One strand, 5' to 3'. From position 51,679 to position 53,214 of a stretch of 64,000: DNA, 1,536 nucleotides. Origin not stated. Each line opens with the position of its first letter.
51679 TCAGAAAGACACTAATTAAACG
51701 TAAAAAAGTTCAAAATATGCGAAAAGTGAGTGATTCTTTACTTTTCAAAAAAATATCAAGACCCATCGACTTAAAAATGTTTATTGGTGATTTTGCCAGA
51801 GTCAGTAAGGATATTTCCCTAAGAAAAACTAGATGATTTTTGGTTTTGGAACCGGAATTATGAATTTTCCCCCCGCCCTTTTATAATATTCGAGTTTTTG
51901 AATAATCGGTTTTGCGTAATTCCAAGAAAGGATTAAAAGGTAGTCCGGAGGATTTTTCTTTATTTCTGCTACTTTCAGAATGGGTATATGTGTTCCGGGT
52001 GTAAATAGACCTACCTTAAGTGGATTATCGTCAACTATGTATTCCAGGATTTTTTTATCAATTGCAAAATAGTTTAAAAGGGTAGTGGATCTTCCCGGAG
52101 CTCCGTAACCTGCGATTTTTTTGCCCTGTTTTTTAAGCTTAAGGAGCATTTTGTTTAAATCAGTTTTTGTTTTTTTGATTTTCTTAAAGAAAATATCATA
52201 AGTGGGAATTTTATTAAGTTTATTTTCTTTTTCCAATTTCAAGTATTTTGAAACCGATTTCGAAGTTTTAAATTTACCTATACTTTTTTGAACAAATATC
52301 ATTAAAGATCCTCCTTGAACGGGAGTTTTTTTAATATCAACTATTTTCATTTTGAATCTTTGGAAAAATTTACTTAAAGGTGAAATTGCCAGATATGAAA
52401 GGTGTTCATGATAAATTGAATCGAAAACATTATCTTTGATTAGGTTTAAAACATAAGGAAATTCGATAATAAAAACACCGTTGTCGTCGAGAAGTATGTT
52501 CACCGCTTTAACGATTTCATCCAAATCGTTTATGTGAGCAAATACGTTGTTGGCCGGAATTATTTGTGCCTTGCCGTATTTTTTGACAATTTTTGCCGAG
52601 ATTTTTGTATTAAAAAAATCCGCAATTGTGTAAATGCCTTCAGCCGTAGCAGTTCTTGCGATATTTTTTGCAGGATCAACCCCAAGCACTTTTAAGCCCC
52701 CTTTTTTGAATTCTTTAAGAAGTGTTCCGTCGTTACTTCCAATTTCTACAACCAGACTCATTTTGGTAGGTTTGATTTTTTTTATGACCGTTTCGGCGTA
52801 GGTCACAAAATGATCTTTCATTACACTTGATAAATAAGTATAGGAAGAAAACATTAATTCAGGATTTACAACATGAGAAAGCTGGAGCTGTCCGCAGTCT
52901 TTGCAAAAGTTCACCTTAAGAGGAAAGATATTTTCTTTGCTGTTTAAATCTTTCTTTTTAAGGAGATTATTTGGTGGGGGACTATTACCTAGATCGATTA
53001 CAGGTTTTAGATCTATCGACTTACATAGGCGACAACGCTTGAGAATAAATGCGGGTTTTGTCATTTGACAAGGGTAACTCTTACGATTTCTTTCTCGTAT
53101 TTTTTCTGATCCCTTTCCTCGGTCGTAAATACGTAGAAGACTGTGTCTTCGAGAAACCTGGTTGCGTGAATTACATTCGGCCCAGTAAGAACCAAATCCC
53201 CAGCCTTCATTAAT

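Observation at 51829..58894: dTDP-sugar tailoring cassette predicting a C-methylated amino-6-deoxyhexose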

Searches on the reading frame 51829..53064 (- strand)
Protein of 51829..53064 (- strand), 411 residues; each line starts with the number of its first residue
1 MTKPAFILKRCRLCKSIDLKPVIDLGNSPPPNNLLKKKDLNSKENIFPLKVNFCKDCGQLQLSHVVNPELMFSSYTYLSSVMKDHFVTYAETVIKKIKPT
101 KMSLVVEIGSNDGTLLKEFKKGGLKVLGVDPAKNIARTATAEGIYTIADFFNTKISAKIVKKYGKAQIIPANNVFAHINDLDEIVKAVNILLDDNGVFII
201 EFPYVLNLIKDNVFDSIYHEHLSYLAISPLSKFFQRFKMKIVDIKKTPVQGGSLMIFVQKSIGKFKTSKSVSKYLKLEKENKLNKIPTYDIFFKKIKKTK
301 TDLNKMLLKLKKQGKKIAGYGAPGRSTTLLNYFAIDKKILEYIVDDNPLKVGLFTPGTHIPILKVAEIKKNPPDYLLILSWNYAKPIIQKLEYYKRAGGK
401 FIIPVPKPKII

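Call 3: search_protein_families(library=pfam, proteins=[window:51829-53064:-], max_evalue=0.01)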
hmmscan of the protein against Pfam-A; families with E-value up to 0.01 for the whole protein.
window:51829-53064:- (411 aa): 5 families
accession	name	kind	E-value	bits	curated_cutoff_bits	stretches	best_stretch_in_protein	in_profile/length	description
PF08484.17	Methyltransf_14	-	2.9e-55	186.9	23.5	1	248-406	1-160/160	C-methyltransferase C-terminal domain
PF08421.16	Methyltransf_13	-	1.9e-21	76.4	31.3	1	11-72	1-62/62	Putative zinc binding domain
PF13489.12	Methyltransf_23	-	8.6e-11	42.3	27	1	105-237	26-157/164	Methyltransferase domain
PF08242.18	Methyltransf_12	-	2.5e-07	31.8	30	1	106-198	1-98/98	Methyltransferase domain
PF08241.18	Methyltransf_11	-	0.00078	20.5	21.2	1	107-200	2-95/95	Methyltransferase domain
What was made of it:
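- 51829..53064 (-): NDP-hexose C-methyltransferase of the TylC3/MtmC/TcaB9/KijD1 family (411 aa): Zn-ribbon, class I SAM domain and C-terminal domain. PF08421 76.4 bits, PF13489 42.3 bits, PF08484 186.9 bits (call 3).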

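Call 4: search_protein_families(library=ncbifam, proteins=[window:51829-53064:-], max_evalue=0.01)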
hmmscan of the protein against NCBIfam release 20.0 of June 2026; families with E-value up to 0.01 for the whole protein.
window:51829-53064:- (411 aa): 1 family
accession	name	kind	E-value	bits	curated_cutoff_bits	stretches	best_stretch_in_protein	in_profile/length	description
TIGR01983.1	UbiG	equivalog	1.9e-05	24.1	102.95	1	90-200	45-151/228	bifunctional 2-polyprenyl-6-hydroxyphenol methylase/3-demethylubiquinol 3-O-methyltransferase UbiG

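Call 8: find_homologous_proteins(query=window:51829-53064:-, max_evalue=1e-10)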
Query window:51829-53064:- (411 aa): 4896 proteins with E <= 1e-10 among 8000 candidates; the best 120 are listed.
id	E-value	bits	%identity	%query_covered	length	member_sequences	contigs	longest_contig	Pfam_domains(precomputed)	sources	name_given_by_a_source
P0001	3.1e-266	901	100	100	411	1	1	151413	PF13489.13,PF08421.17,PF08484.18,PF08242.19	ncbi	-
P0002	3.2e-170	585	65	99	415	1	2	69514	PF13489.13,PF08421.17,PF08484.18,PF08242.19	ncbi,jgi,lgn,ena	-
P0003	4.2e-168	578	63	100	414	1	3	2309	PF13489.13,PF08421.17,PF08484.18,PF08242.19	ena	-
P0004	2.1e-165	569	63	99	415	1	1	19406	PF13489.13,PF08421.17,PF08484.18,PF08241.19,PF08242.19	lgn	-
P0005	4.4e-165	568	63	100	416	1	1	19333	PF13489.13,PF08421.17,PF08484.18,PF08242.19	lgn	-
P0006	1.0e-164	567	64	100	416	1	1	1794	PF13489.13,PF08421.17,PF08484.18,PF08242.19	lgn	-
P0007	4.2e-164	565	64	100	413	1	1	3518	PF13489.13,PF08421.17,PF08484.18,PF08241.19,PF08242.19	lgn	-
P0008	9.4e-164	564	62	100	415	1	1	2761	PF13489.13,PF08421.17,PF08484.18,PF08241.19,PF08242.19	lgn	-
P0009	4.0e-163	561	62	98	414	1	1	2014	PF13489.13,PF08421.17,PF08484.18,PF08242.19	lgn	-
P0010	1.3e-162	560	61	100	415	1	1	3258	PF13489.13,PF08421.17,PF08484.18,PF08241.19,PF08242.19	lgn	-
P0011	1.2e-161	557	63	100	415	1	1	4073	PF13847.13,PF13489.13,PF08421.17,PF08484.18,PF08241.19,PF08242.19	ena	-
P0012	1.5e-161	556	62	100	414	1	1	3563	PF13489.13,PF08421.17,PF08484.18,PF08242.19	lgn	-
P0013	4.1e-159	548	61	100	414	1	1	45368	PF13489.13,PF08421.17,PF08484.18,PF08241.19,PF08242.19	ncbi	ncbi:MAG: class I SAM-dependent methyltransferase [Patescibacteria group bacterium]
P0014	1.9e-158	546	61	100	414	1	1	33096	PF13489.13,PF08421.17,PF08484.18,PF08241.19,PF08242.19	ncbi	ncbi:methyltransferase domain-containing protein [Patescibacteria group bacterium]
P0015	5.0e-157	541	61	100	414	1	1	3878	PF13489.13,PF08421.17,PF08484.18,PF08242.19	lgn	-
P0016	1.1e-155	537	60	100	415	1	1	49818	PF13489.13,PF08421.17,PF08484.18,PF08242.19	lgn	-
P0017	1.9e-155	536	61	100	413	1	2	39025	PF13489.13,PF08421.17,PF08484.18,PF08241.19,PF08242.19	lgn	-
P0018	1.6e-154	533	60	100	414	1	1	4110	PF13489.13,PF08421.17,PF08484.18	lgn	-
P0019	1.5e-153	530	57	100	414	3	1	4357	PF13489.13,PF08421.17,PF08484.18,PF08241.19,PF08242.19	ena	-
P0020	1.6e-153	530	58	100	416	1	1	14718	PF13489.13,PF08421.17,PF08484.18,PF08241.19,PF08242.19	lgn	-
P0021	2.5e-151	523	59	100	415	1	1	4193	PF13489.13,PF08421.17,PF08484.18,PF08242.19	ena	-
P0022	2.3e-149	516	59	100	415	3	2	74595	PF13489.13,PF08421.17,PF08484.18,PF08242.19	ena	-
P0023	8.5e-148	511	57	100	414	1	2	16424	PF13489.13,PF08421.17,PF08484.18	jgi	jgi:hypothetical protein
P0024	5.5e-147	508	57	99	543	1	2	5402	PF13489.13,PF08421.17,PF07883.18,PF08484.18,PF08242.19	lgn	-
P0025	6.6e-147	508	57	97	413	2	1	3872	PF13489.13,PF08421.17,PF08484.18,PF08241.19,PF08242.19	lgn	-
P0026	9.1e-146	504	59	97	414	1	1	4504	PF13489.13,PF08421.17,PF08484.18,PF08242.19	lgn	-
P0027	1.2e-145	504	58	98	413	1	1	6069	PF13489.13,PF08421.17,PF08484.18,PF08241.19,PF08242.19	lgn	-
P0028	1.2e-145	504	58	97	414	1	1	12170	PF13489.13,PF08421.17,PF08484.18,PF08241.19,PF08242.19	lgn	-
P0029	3.1e-145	503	57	98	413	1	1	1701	PF13489.13,PF08421.17,PF08484.18,PF08242.19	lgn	-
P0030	5.8e-145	502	57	100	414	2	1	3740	PF13489.13,PF08421.17,PF08484.18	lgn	-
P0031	7.3e-145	501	57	97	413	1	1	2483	PF13489.13,PF08421.17,PF08484.18,PF08241.19,PF08242.19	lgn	-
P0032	4.5e-144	499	58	98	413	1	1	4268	PF13489.13,PF08421.17,PF08484.18,PF08241.19,PF08242.19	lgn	-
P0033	5.3e-144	499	56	98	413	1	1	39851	PF13489.13,PF08421.17,PF08484.18,PF08241.19,PF08242.19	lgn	-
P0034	5.5e-144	498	57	98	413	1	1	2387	PF13489.13,PF08421.17,PF08484.18,PF08241.19,PF08242.19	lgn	-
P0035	6.4e-144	498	57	98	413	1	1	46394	PF13489.13,PF08421.17,PF08484.18,PF08242.19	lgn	-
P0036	1.2e-143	497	58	97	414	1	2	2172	PF13489.13,PF08421.17,PF08484.18,PF08242.19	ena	-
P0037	1.6e-143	497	58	98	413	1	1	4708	PF13489.13,PF08421.17,PF08484.18,PF08241.19,PF08242.19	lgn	-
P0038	3.0e-143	496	57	98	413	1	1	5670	PF13489.13,PF08421.17,PF08484.18,PF08241.19,PF08242.19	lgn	-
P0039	8.3e-143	495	56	100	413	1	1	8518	PF13489.13,PF08421.17,PF08484.18,PF08242.19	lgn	-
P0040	1.0e-142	494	55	100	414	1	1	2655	PF13489.13,PF08421.17,PF08484.18,PF08242.19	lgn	-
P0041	1.3e-142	494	57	98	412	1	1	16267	PF13489.13,PF08421.17,PF08484.18,PF08241.19,PF08242.19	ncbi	-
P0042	1.5e-142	494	57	98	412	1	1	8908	PF13847.13,PF13489.13,PF08421.17,PF08484.18,PF08241.19,PF08242.19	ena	-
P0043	2.4e-142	493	56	98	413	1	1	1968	PF13489.13,PF08421.17,PF08484.18,PF08241.19,PF08242.19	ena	-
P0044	4.1e-142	492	56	100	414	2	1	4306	PF13489.13,PF08421.17,PF08484.18,PF08242.19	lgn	-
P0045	5.5e-142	492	56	100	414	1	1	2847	PF13489.13,PF08421.17,PF08484.18,PF08242.19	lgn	-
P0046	6.0e-142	492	57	97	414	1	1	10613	PF13489.13,PF08421.17,PF08484.18,PF08241.19,PF08242.19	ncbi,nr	ncbi:MAG: class I SAM-dependent methyltransferase [Candidatus Levybacteria bacterium]|nr:class I SAM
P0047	8.5e-142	491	57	97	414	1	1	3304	PF13489.13,PF08421.17,PF08484.18,PF08241.19,PF08242.19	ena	-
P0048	1.4e-141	491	54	100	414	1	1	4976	PF13489.13,PF08421.17,PF08484.18,PF08242.19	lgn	-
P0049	2.1e-141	490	57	97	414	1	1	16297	PF13489.13,PF08421.17,PF08484.18,PF08241.19,PF08242.19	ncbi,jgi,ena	-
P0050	2.4e-141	490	57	98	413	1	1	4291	PF13489.13,PF08421.17,PF08484.18,PF08241.19,PF08242.19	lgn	-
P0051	2.8e-141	490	59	97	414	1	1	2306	PF13489.13,PF08421.17,PF08484.18,PF08241.19,PF08242.19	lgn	-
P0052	4.2e-141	489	57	97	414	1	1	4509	PF13489.13,PF08421.17,PF08484.18,PF08241.19,PF08242.19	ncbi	-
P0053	4.2e-141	489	57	98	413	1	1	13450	PF13489.13,PF08421.17,PF08484.18,PF08242.19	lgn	-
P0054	5.9e-141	489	57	98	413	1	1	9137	PF13489.13,PF08421.17,PF08484.18,PF08241.19,PF08242.19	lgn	-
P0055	8.2e-141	488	57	97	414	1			PF13489.13,PF08421.17,PF08484.18,PF08241.19,PF08242.19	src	-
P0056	1.0e-140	488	56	98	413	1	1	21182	PF13489.13,PF08421.17,PF08484.18,PF08241.19,PF08242.19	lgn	-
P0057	1.2e-140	487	56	98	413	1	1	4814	PF13489.13,PF08421.17,PF08484.18,PF08241.19,PF08242.19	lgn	-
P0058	1.6e-140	487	56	95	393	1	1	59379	PF13489.13,PF08421.17,PF13649.13,PF08484.18,PF08241.19,PF08242.19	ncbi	-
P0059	1.8e-140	487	54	98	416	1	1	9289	PF13489.13,PF08421.17,PF08484.18,PF08241.19,PF08242.19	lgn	-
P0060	2.4e-140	487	57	97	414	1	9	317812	PF13489.13,PF08421.17,PF08484.18,PF08241.19,PF08242.19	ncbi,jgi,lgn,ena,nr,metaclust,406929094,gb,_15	ncbi:MAG: hypothetical protein ACD_50C00307G0015 [uncultured bacterium]|nr:MAG: hypothetical protein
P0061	2.4e-140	486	55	98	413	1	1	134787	PF13489.13,PF08421.17,PF08484.18,PF08241.19,PF08242.19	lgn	-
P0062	3.0e-140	486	56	97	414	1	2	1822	PF13489.13,PF08421.17,PF08484.18,PF08241.19,PF08242.19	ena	-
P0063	3.0e-140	486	56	98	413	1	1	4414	PF13489.13,PF08421.17,PF08484.18,PF08242.19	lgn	-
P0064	7.3e-140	485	57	97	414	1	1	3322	PF13489.13,PF08421.17,PF13649.13,PF08484.18,PF08241.19,PF08242.19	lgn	-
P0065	7.4e-140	485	57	98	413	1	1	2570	PF13489.13,PF08421.17,PF08484.18,PF08242.19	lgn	-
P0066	1.1e-139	484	55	97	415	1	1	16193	PF13489.13,PF08421.17,PF08484.18,PF08241.19,PF08242.19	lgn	-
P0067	1.3e-139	484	54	98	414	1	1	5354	PF13489.13,PF08421.17,PF08484.18,PF08242.19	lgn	-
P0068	1.4e-139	484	56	98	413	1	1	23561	PF13489.13,PF08421.17,PF08484.18,PF08242.19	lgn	-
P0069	2.3e-139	483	56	98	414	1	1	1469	PF13489.13,PF08421.17,PF08484.18,PF08241.19,PF08242.19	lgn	-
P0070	2.4e-139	483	56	97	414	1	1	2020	PF13489.13,PF08421.17,PF08484.18,PF08241.19,PF08242.19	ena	-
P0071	2.7e-139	483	56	98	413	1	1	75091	PF13489.13,PF08421.17,PF13649.13,PF08484.18,PF08241.19,PF08242.19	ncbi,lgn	-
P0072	3.4e-139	483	57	97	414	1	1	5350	PF13489.13,PF08421.17,PF08484.18,PF08241.19,PF08242.19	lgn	-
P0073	4.3e-139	482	56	98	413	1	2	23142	PF13489.13,PF08421.17,PF08484.18,PF08242.19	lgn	-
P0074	9.2e-139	481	56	96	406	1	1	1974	PF13489.13,PF08421.17,PF08484.18,PF08241.19,PF08242.19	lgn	-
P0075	1.6e-138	480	55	100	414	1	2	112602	PF13489.13,PF08421.17,PF08484.18,PF08242.19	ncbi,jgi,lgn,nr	ncbi:MAG: hypothetical protein ACD_26C00034G0049 [uncultured bacterium]|nr:MAG: hypothetical protein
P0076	1.7e-138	480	53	100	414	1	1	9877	PF13489.13,PF08421.17,PF08484.18,PF08242.19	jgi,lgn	-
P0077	2.0e-138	480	55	98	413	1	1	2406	PF13489.13,PF08421.17,PF08484.18,PF08241.19,PF08242.19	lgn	-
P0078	2.1e-138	480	55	97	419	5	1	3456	PF13489.13,PF08421.17,PF08484.18,PF08241.19,PF08242.19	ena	-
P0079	4.9e-138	479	57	97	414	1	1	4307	PF13489.13,PF08421.17,PF08484.18,PF08241.19,PF08242.19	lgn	-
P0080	5.3e-138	479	55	97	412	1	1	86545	PF13489.13,PF08421.17,PF08484.18,PF08242.19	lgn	-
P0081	6.1e-138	479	56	98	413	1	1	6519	PF13489.13,PF08421.17,PF13649.13,PF08484.18,PF08241.19,PF08242.19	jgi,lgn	-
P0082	8.3e-138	478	53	98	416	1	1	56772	PF13489.13,PF08421.17,PF08484.18,PF08241.19,PF08242.19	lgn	-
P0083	8.8e-138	478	54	100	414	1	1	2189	PF13489.13,PF08421.17,PF13649.13,PF08484.18,PF08241.19,PF08242.19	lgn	-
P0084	1.2e-137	478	53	98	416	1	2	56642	PF13489.13,PF08421.17,PF08484.18,PF08242.19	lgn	-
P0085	1.6e-137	477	55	99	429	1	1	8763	PF13489.13,PF08421.17,PF08484.18,PF08241.19,PF08242.19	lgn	-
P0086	2.1e-137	477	56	98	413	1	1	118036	PF13489.13,PF08421.17,PF08484.18,PF08241.19,PF08242.19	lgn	-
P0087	3.5e-137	476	55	97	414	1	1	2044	PF13489.13,PF08421.17,PF08484.18,PF08241.19,PF08242.19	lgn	-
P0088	6.1e-137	475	54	98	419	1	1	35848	PF13489.13,PF08421.17,PF13649.13,PF08484.18,PF08241.19,PF08242.19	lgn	-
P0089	6.5e-137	475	53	100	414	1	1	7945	PF13489.13,PF08421.17,PF08484.18,PF08241.19,PF08242.19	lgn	-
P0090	7.8e-137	475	55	98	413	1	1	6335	PF13489.13,PF08421.17,PF08484.18,PF08241.19,PF08242.19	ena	-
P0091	3.0e-136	473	54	98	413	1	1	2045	PF13489.13,PF08421.17,PF08484.18,PF08241.19,PF08242.19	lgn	-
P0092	4.0e-136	473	53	98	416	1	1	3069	PF13489.13,PF08421.17,PF08484.18,PF08241.19,PF08242.19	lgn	-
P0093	5.1e-136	472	53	97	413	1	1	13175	PF13489.13,PF08421.17,PF08484.18,PF08242.19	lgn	-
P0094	1.1e-135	471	54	98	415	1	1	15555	PF13489.13,PF08421.17,PF08484.18,PF08241.19,PF08242.19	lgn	-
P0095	1.1e-135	471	54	98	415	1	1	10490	PF13847.13,PF13489.13,PF08421.17,PF13649.13,PF08484.18,PF08241.19,PF08242.19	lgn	-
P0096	1.2e-135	471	54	100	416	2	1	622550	PF13489.13,PF08421.17,PF13649.13,PF08484.18,PF08241.19,PF08242.19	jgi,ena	-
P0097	1.3e-135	471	53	100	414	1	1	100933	PF13847.13,PF13489.13,PF08421.17,PF13649.13,PF08484.18,PF08241.19,PF08242.19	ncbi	-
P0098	1.5e-135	471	53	100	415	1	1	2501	PF13489.13,PF08421.17,PF08484.18,PF08241.19,PF08242.19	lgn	-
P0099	1.7e-135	471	56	98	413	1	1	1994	PF13489.13,PF08421.17,PF08484.18,PF08241.19,PF08242.19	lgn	-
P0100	2.4e-135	470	53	99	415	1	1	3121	PF13489.13,PF08421.17,PF08484.18,PF08241.19,PF08242.19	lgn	-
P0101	3.3e-135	470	52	100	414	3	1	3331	PF13489.13,PF08421.17,PF08484.18,PF08241.19,PF08242.19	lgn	-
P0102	3.7e-135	469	52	100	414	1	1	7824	PF13847.13,PF13489.13,PF08421.17,PF08484.18,PF08241.19,PF08242.19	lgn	-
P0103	4.1e-135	469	53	99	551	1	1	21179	PF13489.13,PF08421.17,PF08484.18,PF08241.19,PF14667.13,PF08242.19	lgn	-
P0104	4.3e-135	469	55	100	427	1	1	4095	PF13489.13,PF08421.17,PF08484.18,PF08241.19,PF08242.19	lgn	-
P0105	5.6e-135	469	55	98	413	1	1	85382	PF13489.13,PF08421.17,PF08484.18,PF08241.19,PF08242.19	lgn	-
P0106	5.9e-135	469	54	98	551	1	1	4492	PF13489.13,PF08421.17,PF08484.18,PF08241.19,PF08242.19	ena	-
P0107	5.9e-135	469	52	100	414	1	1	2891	PF13847.13,PF13489.13,PF08421.17,PF08484.18,PF08241.19,PF08242.19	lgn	-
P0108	6.6e-135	469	53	100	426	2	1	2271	PF13489.13,PF08421.17,PF08484.18,PF08241.19,PF08242.19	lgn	-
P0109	1.1e-134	468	54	99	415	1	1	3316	PF13489.13,PF08421.17,PF08484.18,PF08242.19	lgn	-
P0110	1.5e-134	467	55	99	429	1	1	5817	PF13489.13,PF08421.17,PF08484.18,PF08241.19,PF08242.19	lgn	-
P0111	1.5e-134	467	55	99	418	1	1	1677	PF13489.13,PF08421.17,PF13649.13,PF08484.18,PF08241.19,PF08242.19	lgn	-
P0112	3.0e-134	466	54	99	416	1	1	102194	PF13489.13,PF08421.17,PF08484.18,PF08241.19,PF08242.19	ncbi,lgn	-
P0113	3.1e-134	466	53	100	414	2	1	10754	PF13847.13,PF13489.13,PF08421.17,PF08484.18,PF08241.19,PF08242.19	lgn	-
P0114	3.8e-134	466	53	99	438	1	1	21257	PF13489.13,PF08421.17,PF08484.18,PF08241.19,PF08242.19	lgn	-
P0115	5.3e-134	466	52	100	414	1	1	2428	PF13847.13,PF13489.13,PF08421.17,PF13649.13,PF08484.18,PF08241.19,PF08242.19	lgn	-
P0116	9.2e-134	465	53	98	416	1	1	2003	PF13489.13,PF08421.17,PF08484.18,PF08241.19,PF08242.19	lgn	-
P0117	9.6e-134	465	56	97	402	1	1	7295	PF13489.13,PF08421.17,PF08484.18,PF08241.19,PF08242.19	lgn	-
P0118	1.2e-133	464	54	97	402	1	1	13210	PF13489.13,PF08421.17,PF08484.18,PF08241.19,PF08242.19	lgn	-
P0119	1.3e-133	464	53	100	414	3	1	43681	PF13489.13,PF08421.17,PF13649.13,PF08484.18,PF08241.19,PF08242.19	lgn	-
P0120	1.7e-133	464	54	99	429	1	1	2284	PF13489.13,PF08421.17,PF08484.18,PF08241.19,PF08242.19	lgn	-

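Call 9: search_solved_structures(query=window:51829-53064:-, max_evalue=0.001, show_alignments=2)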
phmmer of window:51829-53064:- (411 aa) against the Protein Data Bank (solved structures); distinct sequences matched with E-value up to 0.001: 10.
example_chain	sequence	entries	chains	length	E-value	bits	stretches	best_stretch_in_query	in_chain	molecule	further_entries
4rv9_A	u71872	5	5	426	3.9e-91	309.5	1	8-411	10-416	D-mycarose 3-C-methyltransferase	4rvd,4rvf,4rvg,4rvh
5t64_A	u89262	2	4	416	1.9e-64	221.7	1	8-410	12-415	Sugar 3-C-methyl transferase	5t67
3ndi_A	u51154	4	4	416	2.2e-64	221.4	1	10-408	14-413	Methyltransferase | TcaB9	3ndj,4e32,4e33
4e31_A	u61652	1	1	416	4.8e-64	220.4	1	10-408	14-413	TcaB9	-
4e2y_A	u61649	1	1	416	5.9e-64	220.1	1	10-408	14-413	TcaB9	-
4e2x_A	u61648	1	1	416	8.1e-64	219.6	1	10-408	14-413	TcaB9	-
5t6b_A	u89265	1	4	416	1.8e-63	218.5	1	8-408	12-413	Sugar 3-C-methyl transferase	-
4e2z_A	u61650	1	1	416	2.1e-63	218.3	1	10-408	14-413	TcaB9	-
4e2w_A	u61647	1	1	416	2.1e-63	218.2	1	10-408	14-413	TcaB9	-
4e30_A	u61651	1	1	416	5.5e-63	216.9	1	10-408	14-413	TcaB9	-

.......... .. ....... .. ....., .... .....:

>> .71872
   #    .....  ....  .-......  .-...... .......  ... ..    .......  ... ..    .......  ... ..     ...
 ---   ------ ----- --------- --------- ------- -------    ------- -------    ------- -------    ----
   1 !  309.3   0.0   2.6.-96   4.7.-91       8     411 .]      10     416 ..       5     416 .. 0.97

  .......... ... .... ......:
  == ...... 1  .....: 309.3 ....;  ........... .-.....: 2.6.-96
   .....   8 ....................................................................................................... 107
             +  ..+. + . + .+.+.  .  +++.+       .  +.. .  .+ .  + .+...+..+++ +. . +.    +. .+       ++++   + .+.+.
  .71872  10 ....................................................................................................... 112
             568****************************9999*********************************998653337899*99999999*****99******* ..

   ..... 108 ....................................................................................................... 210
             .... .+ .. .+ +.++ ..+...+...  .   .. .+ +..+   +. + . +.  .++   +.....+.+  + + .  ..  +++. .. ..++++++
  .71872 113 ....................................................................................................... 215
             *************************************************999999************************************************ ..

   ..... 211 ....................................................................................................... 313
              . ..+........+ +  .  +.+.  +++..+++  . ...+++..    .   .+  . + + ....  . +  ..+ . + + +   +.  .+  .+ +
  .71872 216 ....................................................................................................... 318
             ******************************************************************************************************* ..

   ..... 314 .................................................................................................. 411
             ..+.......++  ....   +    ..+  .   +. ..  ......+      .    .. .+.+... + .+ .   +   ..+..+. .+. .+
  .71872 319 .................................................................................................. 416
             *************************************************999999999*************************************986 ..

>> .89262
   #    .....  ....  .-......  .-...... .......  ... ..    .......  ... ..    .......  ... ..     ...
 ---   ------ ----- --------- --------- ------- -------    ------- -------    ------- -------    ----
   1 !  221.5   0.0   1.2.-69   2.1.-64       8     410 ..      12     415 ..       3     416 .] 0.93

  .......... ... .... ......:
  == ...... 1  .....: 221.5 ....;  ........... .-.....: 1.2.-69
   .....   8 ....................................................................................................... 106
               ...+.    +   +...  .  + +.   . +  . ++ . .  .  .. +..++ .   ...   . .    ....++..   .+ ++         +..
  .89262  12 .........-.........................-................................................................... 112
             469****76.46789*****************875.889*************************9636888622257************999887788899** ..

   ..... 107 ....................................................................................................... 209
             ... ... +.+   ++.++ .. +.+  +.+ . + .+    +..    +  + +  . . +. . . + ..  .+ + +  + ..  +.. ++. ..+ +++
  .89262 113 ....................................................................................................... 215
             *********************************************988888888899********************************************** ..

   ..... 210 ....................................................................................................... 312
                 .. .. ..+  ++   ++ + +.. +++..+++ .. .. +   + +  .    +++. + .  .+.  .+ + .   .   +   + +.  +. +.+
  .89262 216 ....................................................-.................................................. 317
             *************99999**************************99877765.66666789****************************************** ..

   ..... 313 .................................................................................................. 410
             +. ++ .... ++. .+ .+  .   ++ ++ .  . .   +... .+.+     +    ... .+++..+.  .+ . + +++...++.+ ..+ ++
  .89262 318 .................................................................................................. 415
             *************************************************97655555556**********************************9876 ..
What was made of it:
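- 51829..53064 (-): MtmC 4rv9 E 3.9e-91, KijD1 5t64 and TcaB9 3ndi E about 2e-64, all full length (call 9).
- On NDP-hexose C-methyltransferase (TylC3/TcaB9 family): The YHEH motif (218-221) aligns with YHEH of MtmC and YDEH of KijD1 (call 9).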
